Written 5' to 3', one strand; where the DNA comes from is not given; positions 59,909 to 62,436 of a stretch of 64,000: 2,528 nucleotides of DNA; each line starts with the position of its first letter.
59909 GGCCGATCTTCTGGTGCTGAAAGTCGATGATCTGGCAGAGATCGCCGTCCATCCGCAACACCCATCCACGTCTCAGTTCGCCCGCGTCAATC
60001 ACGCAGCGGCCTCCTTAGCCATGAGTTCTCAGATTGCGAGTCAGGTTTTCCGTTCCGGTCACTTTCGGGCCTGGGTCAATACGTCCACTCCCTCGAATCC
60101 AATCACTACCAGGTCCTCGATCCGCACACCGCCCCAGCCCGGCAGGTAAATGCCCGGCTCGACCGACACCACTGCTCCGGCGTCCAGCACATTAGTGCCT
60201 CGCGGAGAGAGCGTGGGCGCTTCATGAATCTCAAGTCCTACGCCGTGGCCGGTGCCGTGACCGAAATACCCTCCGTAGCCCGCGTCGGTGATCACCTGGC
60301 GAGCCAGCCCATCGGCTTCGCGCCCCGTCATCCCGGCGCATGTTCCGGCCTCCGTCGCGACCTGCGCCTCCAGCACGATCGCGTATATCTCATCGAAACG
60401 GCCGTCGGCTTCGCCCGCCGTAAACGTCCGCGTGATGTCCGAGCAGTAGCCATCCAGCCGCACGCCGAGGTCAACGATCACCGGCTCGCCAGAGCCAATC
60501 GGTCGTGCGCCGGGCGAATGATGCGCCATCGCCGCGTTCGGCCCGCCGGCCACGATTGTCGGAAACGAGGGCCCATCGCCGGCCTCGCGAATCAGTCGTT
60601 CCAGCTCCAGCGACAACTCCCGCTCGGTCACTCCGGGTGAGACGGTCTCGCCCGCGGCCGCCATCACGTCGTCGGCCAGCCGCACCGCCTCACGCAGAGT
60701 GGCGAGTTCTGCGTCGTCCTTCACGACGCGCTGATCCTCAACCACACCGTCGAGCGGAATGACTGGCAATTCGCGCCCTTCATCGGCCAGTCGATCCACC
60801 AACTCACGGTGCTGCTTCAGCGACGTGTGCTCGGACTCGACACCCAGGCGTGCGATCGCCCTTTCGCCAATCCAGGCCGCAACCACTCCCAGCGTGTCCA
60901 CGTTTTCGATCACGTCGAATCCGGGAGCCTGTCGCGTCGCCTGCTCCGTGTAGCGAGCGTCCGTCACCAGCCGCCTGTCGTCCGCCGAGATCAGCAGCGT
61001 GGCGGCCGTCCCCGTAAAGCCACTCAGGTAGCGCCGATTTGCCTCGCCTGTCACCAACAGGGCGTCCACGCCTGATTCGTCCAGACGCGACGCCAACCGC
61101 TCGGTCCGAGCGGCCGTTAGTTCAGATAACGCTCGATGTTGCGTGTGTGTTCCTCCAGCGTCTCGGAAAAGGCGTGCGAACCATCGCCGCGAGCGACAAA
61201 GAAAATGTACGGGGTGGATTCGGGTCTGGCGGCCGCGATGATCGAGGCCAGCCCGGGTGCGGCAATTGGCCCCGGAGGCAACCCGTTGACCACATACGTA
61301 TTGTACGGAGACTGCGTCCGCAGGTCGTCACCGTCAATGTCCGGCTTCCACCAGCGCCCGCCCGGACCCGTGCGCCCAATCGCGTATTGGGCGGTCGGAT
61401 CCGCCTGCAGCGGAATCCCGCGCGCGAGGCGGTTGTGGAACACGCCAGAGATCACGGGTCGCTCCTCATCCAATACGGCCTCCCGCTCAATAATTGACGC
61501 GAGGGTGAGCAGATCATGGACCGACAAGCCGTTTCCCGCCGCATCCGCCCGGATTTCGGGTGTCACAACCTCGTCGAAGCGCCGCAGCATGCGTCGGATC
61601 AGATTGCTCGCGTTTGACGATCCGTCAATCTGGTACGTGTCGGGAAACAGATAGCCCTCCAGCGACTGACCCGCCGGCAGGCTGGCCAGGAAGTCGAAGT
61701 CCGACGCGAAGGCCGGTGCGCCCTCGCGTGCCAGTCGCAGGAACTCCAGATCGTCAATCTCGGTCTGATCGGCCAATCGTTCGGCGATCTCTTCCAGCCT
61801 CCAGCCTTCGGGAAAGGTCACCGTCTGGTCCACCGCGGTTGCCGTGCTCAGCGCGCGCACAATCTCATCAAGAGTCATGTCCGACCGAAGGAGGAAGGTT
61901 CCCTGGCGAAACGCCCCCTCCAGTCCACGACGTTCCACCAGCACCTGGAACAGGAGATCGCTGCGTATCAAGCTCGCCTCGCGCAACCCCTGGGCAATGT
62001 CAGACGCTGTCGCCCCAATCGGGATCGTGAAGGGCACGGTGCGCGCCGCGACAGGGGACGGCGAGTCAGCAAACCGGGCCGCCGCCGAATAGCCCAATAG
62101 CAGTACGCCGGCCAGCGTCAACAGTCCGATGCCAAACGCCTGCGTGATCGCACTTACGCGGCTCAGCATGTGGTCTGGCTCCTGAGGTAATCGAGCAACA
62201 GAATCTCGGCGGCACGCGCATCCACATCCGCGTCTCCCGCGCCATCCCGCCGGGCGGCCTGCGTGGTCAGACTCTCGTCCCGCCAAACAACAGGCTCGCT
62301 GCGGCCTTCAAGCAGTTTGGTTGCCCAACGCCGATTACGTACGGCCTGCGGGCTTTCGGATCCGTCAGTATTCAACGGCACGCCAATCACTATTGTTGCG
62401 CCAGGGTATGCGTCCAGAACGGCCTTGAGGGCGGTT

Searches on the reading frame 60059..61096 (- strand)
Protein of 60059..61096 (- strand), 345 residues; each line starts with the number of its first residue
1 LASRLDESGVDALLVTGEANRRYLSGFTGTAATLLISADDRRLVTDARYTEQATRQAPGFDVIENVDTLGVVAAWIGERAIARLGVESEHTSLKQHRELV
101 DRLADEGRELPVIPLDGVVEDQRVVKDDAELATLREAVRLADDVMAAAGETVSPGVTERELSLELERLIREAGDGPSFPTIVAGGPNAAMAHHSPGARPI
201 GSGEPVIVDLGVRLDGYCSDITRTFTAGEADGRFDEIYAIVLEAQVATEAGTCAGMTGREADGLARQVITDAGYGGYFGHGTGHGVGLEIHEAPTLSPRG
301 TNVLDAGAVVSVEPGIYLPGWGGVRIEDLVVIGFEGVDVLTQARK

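Call 78: search_protein_families(library=pfam, proteins=[window:60059-61096:-], max_evalue=0.0001)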
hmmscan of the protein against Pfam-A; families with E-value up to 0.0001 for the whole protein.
window:60059-61096:- (345 aa): 2 families
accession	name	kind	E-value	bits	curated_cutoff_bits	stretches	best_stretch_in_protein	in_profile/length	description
PF00557.29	Peptidase_M24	-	4.6e-66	223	23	1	133-332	2-206/208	Metallopeptidase family M24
PF01321.24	Creatinase_N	-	4.2e-22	79.5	22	1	4-125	8-128/128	Creatinase/Prolidase N-terminal domain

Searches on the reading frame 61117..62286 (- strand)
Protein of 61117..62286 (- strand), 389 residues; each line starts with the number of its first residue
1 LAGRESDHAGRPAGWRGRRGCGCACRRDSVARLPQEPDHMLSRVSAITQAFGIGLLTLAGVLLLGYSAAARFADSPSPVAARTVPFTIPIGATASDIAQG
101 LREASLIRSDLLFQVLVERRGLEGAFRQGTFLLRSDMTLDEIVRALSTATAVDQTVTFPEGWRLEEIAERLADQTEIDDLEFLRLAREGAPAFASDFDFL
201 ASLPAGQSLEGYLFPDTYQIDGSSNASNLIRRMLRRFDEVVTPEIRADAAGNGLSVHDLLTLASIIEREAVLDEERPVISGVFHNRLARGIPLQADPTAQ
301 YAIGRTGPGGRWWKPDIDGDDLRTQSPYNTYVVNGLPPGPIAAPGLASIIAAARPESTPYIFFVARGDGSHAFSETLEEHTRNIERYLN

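Call 78: search_protein_families(library=pfam, proteins=[window:61117-62286:-], max_evalue=0.0001)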
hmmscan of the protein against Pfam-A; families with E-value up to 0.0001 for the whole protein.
window:61117-62286:- (389 aa): 1 family
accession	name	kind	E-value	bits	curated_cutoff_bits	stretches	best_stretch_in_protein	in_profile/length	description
PF02618.21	YceG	-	2.7e-87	293.2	32.4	1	86-385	1-274/275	YceG-like family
